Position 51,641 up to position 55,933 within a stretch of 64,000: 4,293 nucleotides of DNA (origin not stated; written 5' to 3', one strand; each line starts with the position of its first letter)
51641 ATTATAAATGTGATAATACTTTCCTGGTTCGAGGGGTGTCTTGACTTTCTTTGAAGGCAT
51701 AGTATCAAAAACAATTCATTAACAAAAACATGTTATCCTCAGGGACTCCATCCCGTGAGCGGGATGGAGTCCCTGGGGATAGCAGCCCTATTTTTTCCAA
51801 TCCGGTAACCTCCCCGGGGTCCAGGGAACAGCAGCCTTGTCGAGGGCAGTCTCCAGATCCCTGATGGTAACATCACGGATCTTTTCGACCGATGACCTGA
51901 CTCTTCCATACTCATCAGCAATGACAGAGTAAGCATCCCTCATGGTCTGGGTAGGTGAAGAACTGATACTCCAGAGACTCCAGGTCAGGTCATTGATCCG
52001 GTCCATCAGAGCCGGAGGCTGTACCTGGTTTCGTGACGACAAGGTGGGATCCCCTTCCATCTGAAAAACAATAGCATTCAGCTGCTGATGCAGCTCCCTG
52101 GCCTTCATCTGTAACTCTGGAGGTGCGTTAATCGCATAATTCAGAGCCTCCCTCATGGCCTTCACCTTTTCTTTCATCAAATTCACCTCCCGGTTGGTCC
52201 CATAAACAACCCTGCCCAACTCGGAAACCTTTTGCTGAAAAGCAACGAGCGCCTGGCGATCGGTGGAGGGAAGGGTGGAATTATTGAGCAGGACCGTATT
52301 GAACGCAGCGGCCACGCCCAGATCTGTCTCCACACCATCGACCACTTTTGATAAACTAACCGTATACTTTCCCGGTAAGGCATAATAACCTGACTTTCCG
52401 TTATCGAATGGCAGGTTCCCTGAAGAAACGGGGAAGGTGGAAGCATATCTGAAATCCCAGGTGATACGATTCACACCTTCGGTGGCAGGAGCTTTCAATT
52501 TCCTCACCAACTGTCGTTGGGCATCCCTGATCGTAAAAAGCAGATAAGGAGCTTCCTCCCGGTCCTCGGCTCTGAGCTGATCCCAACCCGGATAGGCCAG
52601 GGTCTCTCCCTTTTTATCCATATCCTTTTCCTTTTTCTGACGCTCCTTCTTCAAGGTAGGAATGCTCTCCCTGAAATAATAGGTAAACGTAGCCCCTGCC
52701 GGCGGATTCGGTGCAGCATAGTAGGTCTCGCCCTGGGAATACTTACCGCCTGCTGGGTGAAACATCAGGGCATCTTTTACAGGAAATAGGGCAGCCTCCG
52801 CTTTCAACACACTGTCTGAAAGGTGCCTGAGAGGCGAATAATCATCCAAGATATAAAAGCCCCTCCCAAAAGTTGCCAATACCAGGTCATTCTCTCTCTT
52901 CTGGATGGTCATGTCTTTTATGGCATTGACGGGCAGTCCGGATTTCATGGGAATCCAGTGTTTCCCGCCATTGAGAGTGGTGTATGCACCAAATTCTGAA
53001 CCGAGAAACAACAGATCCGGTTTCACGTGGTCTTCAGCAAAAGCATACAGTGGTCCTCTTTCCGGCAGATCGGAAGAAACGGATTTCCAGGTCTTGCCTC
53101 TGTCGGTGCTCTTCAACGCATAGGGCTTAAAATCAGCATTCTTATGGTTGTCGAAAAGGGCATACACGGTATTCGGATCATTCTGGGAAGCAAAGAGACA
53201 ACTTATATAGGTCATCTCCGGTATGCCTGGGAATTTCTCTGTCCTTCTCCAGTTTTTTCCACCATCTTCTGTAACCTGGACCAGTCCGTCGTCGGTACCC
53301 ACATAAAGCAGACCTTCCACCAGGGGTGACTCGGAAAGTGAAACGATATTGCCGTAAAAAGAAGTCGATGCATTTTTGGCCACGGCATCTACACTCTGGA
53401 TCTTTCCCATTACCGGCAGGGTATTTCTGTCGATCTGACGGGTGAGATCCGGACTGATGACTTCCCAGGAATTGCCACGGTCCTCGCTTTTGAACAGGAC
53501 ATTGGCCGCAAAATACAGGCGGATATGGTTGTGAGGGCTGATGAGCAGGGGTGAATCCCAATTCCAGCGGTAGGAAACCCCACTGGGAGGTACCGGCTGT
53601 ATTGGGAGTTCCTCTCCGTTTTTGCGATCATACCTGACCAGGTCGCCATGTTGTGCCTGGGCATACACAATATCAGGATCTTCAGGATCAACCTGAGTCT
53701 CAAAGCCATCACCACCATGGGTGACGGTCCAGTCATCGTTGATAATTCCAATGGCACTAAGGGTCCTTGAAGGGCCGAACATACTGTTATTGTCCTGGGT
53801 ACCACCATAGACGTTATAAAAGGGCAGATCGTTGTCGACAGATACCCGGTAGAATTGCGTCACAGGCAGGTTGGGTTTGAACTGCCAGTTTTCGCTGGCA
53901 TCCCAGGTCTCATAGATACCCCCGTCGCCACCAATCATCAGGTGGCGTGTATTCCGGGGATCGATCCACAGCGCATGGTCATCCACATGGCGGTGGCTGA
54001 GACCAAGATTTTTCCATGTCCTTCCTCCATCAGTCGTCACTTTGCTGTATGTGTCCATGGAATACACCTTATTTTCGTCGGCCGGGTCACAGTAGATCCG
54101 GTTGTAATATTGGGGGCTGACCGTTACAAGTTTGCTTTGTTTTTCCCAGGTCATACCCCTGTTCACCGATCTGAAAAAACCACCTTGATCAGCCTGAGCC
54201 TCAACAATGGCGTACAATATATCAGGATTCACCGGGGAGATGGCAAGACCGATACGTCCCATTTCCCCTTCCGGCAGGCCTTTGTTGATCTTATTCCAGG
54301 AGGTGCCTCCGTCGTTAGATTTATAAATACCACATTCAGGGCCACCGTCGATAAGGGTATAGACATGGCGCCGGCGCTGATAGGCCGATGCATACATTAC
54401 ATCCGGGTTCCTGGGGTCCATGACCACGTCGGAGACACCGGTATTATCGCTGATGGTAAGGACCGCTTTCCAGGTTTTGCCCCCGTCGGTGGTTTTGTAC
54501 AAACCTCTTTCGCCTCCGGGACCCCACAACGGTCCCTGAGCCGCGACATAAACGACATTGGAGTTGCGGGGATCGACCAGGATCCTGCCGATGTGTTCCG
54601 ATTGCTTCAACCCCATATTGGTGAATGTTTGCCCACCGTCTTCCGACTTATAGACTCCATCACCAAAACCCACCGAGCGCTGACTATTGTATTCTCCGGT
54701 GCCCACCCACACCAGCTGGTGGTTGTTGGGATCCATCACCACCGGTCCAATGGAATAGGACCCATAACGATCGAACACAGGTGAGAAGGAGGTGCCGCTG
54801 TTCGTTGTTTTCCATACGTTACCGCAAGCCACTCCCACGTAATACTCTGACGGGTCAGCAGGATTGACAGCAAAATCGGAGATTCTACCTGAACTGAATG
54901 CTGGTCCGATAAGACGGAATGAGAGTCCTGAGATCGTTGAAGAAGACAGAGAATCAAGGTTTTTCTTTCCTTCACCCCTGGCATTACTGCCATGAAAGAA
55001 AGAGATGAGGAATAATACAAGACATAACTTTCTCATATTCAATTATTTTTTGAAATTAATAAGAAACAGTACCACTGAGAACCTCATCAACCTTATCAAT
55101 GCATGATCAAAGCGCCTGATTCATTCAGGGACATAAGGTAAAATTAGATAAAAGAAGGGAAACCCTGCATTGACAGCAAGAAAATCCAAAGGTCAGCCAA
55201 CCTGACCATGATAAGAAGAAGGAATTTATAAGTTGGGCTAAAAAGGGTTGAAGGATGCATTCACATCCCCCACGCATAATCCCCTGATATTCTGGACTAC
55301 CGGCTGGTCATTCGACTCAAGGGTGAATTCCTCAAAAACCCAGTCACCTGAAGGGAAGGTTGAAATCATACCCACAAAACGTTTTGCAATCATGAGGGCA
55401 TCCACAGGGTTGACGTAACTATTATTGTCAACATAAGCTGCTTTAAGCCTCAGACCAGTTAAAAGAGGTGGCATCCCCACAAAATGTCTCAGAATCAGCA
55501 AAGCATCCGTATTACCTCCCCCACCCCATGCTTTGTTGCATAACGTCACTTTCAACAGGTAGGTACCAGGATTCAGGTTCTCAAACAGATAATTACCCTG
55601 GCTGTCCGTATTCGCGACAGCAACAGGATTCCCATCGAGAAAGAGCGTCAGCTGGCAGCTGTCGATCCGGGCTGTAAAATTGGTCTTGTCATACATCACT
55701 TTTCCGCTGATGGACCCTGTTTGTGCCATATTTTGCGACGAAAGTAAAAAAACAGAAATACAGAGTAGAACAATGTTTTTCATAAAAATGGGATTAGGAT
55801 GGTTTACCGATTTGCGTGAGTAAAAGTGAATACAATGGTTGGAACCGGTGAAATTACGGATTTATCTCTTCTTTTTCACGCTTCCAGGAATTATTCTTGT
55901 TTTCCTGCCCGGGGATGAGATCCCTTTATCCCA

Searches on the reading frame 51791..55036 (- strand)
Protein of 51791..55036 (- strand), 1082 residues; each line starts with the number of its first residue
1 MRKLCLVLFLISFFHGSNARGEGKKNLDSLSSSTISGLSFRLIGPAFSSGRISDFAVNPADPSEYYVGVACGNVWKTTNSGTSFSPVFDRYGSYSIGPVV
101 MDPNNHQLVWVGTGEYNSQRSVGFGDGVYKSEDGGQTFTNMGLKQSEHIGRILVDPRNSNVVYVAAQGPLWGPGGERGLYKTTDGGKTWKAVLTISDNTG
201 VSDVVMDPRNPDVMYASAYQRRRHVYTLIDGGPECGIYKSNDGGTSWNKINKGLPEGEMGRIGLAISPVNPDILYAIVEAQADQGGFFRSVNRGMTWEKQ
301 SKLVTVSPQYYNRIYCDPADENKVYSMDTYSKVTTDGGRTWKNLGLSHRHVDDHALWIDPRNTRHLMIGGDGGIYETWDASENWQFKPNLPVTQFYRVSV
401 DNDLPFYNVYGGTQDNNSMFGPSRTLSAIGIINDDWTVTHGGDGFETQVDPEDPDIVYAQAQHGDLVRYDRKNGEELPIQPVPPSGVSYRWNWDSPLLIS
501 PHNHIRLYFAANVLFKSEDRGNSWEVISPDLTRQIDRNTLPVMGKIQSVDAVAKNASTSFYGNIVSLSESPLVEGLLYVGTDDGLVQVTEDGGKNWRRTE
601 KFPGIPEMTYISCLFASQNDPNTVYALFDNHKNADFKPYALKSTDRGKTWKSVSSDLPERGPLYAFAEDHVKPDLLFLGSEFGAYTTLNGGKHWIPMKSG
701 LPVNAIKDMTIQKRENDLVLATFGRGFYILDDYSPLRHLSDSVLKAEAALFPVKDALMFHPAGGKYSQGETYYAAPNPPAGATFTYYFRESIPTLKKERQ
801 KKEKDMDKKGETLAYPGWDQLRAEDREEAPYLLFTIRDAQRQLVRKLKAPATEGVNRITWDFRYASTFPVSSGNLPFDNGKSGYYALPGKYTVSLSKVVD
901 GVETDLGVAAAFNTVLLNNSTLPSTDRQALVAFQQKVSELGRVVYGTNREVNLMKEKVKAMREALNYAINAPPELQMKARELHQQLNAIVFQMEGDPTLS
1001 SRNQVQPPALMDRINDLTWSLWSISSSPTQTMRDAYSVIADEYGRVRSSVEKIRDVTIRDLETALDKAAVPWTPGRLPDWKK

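Call 47: search_protein_families(library=pfam, proteins=[window:51791-55036:-], max_evalue=0.001)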
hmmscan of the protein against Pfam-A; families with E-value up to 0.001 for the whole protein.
window:51791-55036:- (1082 aa): 6 families
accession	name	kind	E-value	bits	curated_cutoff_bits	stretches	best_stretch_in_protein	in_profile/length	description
PF15902.12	Sortilin-Vps10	-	4.2e-29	102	33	4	128-253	3-115/446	Sortilin, neurotensin receptor 3,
PF02012.26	BNR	-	3.5e-09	35.7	27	0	180-190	1-11/12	BNR/Asp-box repeat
PF14870.12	PSII_BNR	-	4.4e-09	36.4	27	0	287-387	40-140/303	Photosynthesis system II assembly factor YCF48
PF13088.12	BNR_2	-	6.6e-06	26.1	31.4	0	510-655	69-204/277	BNR repeat-like domain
PF15899.11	BNR_6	-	1.9e-05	24.7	27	0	514-525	1-12/14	BNR-Asp box repeat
PF24316.1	Tli3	-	4.8e-05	24.1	27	0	287-348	47-103/129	T6SS Tli3 immunity protein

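Call 96: search_protein_families(library=ncbifam, proteins=[window:51791-55036:-], max_evalue=0.0001)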
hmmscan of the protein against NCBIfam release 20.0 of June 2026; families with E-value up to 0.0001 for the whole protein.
window:51791-55036:- (1082 aa): 3 families
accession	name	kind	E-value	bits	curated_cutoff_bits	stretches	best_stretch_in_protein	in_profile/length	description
NF045728.1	glycosyl_F510_1955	equivalog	1.8e-37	128.9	175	4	127-218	73-156/246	F510_1955 family glycosylhydrolase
NF010237.0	PRK13684.1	equivalog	9.3e-09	34.7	326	0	333-387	113-167/334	photosynthesis system II assembly factor Ycf48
NF047818.1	LIC11996_lipo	equivalog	7.6e-06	25.3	350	0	602-655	306-359/422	LIC11996 family lipoprotein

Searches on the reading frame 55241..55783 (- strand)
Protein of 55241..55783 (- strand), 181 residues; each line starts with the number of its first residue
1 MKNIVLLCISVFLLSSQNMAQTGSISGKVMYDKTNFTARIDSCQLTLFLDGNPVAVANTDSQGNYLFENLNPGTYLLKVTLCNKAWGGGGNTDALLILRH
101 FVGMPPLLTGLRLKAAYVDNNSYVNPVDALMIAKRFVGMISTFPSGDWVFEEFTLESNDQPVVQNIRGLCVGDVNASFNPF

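Call 47: search_protein_families(library=pfam, proteins=[window:55241-55783:-], max_evalue=0.001)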
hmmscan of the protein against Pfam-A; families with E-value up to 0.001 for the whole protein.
window:55241-55783:- (181 aa): 2 families
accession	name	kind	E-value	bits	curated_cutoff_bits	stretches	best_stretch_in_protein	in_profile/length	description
PF13620.12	CarboxypepD_reg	-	1.3e-05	25.9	32.3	1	24-80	1-55/82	Carboxypeptidase regulatory-like domain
PF17210.9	SdrD_B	-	2.6e-05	24.8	29.7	1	44-81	28-66/112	SdrD B-like domain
